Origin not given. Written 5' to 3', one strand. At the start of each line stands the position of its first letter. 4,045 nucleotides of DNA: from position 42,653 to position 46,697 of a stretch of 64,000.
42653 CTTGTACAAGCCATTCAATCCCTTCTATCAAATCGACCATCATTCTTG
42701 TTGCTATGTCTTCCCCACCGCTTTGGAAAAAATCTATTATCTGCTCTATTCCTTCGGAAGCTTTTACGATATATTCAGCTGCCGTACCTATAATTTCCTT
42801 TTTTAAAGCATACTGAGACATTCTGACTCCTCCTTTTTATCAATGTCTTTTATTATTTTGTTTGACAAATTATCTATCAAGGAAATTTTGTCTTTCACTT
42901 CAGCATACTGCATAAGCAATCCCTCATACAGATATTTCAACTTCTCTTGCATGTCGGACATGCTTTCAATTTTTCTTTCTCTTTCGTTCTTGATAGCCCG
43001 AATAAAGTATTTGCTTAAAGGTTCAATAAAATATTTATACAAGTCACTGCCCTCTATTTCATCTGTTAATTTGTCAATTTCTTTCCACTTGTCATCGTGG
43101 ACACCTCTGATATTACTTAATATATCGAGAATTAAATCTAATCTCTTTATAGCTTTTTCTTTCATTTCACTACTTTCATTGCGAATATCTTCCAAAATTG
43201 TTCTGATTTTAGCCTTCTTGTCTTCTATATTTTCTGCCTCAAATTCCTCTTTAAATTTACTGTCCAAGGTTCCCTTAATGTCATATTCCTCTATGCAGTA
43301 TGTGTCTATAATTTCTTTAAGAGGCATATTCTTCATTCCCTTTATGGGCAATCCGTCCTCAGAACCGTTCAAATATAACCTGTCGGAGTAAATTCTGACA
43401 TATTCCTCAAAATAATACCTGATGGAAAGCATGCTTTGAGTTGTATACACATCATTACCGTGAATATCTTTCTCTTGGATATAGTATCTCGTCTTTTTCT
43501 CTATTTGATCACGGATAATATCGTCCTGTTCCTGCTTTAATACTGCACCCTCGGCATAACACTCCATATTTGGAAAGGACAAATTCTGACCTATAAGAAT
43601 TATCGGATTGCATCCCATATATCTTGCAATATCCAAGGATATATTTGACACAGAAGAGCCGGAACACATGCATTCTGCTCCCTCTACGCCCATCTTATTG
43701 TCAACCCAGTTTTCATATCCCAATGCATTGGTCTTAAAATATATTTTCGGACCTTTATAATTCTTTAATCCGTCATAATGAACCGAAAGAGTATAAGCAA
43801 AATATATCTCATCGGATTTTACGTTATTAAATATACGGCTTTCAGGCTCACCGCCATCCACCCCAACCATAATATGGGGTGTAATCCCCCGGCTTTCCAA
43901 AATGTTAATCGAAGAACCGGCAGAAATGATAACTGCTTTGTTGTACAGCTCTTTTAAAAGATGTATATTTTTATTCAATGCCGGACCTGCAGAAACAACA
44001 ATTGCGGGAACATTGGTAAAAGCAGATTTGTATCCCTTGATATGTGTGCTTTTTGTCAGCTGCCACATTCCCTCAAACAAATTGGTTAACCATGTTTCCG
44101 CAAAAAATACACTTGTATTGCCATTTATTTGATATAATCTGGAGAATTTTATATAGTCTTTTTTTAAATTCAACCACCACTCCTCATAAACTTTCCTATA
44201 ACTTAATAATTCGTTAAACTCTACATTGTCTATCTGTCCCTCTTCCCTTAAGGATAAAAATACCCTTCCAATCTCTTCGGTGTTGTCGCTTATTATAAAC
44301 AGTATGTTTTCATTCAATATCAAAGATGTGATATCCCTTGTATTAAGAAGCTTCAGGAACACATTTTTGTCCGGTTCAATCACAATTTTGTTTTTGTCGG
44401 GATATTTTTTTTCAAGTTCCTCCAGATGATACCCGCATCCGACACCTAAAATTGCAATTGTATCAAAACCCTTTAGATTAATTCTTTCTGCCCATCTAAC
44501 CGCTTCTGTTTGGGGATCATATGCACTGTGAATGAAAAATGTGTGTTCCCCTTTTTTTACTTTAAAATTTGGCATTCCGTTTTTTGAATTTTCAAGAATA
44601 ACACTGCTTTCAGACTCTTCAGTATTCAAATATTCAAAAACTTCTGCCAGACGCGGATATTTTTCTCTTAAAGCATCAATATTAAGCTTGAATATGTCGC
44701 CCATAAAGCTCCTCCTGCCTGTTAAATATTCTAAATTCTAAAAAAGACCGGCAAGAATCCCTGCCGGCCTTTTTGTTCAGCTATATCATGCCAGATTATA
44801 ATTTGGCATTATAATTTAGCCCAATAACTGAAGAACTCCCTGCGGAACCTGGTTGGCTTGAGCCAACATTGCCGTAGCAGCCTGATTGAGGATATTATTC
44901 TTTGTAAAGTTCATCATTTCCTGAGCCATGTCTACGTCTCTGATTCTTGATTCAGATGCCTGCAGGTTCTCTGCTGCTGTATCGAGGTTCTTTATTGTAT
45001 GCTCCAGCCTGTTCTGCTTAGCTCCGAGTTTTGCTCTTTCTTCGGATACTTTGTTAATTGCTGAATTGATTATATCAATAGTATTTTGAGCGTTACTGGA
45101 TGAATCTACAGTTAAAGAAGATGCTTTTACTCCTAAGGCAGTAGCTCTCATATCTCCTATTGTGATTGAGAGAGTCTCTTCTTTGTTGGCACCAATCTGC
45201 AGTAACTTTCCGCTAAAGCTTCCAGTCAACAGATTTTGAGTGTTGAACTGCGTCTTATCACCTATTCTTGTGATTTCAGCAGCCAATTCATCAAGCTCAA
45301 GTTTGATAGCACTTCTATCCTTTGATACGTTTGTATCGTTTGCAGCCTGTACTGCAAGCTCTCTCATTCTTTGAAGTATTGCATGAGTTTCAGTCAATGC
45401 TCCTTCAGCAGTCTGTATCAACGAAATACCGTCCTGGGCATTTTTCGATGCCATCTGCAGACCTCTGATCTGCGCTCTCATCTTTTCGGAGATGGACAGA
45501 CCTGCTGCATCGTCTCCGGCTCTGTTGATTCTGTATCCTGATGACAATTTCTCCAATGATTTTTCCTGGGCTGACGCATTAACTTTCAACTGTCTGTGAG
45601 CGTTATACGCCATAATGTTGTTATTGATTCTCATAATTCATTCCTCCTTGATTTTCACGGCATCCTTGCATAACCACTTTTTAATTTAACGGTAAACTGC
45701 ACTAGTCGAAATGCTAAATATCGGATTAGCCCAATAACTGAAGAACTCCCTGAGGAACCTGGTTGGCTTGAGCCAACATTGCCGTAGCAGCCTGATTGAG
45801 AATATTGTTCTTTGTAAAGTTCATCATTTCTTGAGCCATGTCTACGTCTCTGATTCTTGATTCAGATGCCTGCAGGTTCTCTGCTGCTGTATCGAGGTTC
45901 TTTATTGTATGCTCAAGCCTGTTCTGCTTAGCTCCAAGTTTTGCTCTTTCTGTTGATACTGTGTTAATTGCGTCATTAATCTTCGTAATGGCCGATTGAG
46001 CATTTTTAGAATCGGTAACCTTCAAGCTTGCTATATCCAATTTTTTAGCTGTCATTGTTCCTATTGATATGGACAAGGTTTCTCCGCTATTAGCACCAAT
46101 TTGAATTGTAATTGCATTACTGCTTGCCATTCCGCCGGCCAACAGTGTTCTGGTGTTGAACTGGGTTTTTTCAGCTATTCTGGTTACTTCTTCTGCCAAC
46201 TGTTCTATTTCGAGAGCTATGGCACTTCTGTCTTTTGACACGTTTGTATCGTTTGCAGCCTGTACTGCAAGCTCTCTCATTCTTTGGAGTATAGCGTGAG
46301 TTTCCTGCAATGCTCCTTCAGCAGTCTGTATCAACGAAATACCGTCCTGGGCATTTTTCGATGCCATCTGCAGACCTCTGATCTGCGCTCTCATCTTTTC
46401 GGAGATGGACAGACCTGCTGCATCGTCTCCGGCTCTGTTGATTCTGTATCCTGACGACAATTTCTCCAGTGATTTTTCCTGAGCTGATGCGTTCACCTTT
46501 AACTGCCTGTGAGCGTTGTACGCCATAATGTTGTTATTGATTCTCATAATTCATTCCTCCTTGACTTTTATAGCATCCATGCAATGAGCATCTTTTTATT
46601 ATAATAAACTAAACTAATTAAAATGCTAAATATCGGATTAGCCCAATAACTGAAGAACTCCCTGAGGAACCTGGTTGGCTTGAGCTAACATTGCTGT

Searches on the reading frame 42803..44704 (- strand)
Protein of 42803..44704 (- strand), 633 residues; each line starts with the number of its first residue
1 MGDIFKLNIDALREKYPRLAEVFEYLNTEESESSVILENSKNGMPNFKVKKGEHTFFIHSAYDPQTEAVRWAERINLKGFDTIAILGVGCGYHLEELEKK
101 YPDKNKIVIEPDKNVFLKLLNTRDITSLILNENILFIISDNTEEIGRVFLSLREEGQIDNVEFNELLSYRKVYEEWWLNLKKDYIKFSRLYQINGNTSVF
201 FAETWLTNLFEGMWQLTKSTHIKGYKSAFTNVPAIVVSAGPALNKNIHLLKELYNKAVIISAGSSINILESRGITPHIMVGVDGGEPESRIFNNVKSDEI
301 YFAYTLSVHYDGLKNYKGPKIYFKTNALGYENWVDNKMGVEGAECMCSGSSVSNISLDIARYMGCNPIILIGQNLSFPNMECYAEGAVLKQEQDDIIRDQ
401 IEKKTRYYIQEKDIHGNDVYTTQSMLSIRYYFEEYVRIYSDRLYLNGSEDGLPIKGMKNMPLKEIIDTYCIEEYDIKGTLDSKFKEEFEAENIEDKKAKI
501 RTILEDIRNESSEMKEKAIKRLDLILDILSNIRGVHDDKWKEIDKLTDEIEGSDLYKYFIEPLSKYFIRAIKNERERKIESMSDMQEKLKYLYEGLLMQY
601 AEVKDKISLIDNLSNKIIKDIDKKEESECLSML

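Call 31: search_protein_families(library=pfam, proteins=[window:42803-44704:-], max_evalue=0.001)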
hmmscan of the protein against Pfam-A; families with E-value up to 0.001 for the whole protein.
window:42803-44704:- (633 aa): 2 families
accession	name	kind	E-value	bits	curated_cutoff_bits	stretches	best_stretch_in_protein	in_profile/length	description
PF01973.23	MptE-like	-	8.2e-46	156.3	34.6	1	215-379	9-170/171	6-hydroxymethylpterin diphosphokinase MptE-like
PF20157.4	Maf_flag10_N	-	5.5e-06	26.5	23.5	0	78-129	110-161/228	Glycosyltransferase Maf N-terminal domain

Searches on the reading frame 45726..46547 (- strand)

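Call 31: search_protein_families(library=pfam, proteins=[window:45726-46547:-], max_evalue=0.001)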
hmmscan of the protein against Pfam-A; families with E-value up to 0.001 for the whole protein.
window:45726-46547:- (273 aa): 2 families
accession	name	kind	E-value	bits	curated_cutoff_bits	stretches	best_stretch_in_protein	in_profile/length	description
PF00669.25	Flagellin_N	-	1.8e-46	158.1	26.6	1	3-139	1-137/139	Bacterial flagellin N-terminal helical region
PF00700.27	Flagellin_C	-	1.3e-31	109.2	23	1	187-272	1-86/86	Bacterial flagellin C-terminal helical region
